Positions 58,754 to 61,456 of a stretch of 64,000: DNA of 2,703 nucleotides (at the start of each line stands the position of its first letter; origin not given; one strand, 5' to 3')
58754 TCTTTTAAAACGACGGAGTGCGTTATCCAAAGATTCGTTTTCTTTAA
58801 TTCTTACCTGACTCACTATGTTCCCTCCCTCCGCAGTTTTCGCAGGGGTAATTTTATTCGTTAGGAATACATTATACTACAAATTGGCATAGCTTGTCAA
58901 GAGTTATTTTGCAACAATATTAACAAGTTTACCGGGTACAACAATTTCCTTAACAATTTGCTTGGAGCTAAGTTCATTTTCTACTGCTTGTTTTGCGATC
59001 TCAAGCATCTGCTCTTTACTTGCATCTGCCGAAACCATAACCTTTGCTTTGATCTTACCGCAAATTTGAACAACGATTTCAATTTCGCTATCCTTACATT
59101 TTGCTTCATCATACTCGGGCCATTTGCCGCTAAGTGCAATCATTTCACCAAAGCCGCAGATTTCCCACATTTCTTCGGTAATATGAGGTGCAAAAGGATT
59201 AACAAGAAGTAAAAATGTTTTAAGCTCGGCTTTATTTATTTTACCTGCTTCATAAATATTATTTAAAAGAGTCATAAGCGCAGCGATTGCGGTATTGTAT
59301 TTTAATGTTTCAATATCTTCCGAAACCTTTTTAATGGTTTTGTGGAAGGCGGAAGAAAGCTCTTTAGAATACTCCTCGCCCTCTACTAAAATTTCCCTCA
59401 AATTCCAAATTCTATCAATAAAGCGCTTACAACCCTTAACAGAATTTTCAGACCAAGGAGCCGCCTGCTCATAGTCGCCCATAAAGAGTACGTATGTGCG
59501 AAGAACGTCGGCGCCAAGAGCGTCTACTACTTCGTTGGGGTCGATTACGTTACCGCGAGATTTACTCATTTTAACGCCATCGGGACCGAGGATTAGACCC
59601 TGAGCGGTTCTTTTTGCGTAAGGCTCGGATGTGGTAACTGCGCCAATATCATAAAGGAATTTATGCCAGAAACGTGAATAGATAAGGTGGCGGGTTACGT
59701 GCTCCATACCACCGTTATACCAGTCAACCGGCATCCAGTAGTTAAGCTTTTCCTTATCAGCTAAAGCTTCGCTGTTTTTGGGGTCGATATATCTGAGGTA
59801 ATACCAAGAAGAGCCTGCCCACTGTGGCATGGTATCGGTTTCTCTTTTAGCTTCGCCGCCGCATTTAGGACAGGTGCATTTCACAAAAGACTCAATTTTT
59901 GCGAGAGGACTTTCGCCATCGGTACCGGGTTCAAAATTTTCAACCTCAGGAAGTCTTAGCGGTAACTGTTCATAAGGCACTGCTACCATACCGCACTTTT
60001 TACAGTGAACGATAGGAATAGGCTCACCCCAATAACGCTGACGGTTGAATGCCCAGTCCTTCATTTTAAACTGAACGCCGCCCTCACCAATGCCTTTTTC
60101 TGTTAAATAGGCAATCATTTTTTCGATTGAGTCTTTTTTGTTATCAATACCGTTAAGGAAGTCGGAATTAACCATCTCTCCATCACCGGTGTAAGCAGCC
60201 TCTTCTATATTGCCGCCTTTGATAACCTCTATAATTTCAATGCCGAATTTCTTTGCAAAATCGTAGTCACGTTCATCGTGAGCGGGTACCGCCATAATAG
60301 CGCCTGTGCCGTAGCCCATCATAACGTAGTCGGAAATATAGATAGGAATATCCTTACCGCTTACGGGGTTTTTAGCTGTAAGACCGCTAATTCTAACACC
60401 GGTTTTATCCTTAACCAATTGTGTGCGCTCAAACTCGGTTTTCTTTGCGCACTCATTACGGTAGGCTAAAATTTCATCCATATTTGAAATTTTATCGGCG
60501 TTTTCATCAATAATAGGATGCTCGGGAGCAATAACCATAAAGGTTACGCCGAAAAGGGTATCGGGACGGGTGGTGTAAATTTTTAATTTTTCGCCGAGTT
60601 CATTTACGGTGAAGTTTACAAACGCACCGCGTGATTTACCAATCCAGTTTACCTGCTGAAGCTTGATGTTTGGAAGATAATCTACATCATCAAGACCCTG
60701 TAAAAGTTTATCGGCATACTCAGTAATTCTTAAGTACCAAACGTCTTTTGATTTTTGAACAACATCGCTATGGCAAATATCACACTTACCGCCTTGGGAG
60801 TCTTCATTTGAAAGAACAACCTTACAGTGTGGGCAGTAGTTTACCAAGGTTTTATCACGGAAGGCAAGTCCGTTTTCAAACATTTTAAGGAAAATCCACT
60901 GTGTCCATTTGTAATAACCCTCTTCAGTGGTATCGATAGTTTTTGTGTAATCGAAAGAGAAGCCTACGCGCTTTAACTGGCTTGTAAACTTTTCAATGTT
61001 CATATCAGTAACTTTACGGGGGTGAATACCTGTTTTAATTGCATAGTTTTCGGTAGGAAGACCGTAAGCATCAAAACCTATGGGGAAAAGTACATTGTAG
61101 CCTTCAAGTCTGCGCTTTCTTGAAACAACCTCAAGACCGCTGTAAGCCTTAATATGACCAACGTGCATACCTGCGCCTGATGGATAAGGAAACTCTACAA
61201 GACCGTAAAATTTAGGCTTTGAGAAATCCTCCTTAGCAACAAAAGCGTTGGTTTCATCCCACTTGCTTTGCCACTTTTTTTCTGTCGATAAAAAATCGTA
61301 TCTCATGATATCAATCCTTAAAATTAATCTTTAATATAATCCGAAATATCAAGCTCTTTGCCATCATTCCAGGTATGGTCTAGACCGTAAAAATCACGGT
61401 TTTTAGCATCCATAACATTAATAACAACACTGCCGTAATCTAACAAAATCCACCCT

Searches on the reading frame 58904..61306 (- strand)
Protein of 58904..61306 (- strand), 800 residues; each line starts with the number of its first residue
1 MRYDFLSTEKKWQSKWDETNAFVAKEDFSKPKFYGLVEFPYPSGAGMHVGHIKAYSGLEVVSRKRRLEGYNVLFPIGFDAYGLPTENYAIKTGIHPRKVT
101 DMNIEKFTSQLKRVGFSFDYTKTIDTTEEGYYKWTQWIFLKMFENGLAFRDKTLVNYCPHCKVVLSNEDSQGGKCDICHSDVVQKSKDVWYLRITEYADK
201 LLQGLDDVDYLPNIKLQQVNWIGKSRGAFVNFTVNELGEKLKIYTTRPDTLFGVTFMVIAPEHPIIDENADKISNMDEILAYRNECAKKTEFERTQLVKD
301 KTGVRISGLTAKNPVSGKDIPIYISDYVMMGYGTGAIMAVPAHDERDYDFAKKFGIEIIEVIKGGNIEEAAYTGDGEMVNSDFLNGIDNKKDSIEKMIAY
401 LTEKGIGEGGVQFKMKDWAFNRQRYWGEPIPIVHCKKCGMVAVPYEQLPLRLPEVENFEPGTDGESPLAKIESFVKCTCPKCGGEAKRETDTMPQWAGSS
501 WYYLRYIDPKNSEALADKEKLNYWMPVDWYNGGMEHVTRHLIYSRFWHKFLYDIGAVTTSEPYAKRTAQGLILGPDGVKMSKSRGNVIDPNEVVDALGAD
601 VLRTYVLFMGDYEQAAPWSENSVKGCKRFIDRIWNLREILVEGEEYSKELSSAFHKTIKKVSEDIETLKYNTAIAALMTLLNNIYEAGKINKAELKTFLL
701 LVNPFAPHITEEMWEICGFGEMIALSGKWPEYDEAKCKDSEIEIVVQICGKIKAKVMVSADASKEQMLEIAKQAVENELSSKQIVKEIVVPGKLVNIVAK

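Call 57: search_protein_families(library=pfam, proteins=[window:58904-61306:-], max_evalue=0.00001)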
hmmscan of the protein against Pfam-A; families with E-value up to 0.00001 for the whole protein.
window:58904-61306:- (800 aa): 4 families
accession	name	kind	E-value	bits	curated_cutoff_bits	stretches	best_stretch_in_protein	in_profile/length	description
PF13603.12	tRNA-synt_1_2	-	1.7e-59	200.8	25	1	220-398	2-181/185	Leucyl-tRNA synthetase, editing domain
PF00133.28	tRNA-synt_1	-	3.9e-48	164.7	22.7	2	11-219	1-221/414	tRNA synthetases class I (I, L, M and V)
PF09334.17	tRNA-synt_1g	-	8.6e-28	97.6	20.1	1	39-182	7-146/391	tRNA synthetases class I (M)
PF08264.19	Anticodon_1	-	3e-19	69.8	25.1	1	648-765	2-145/148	Anticodon-binding domain of tRNA ligase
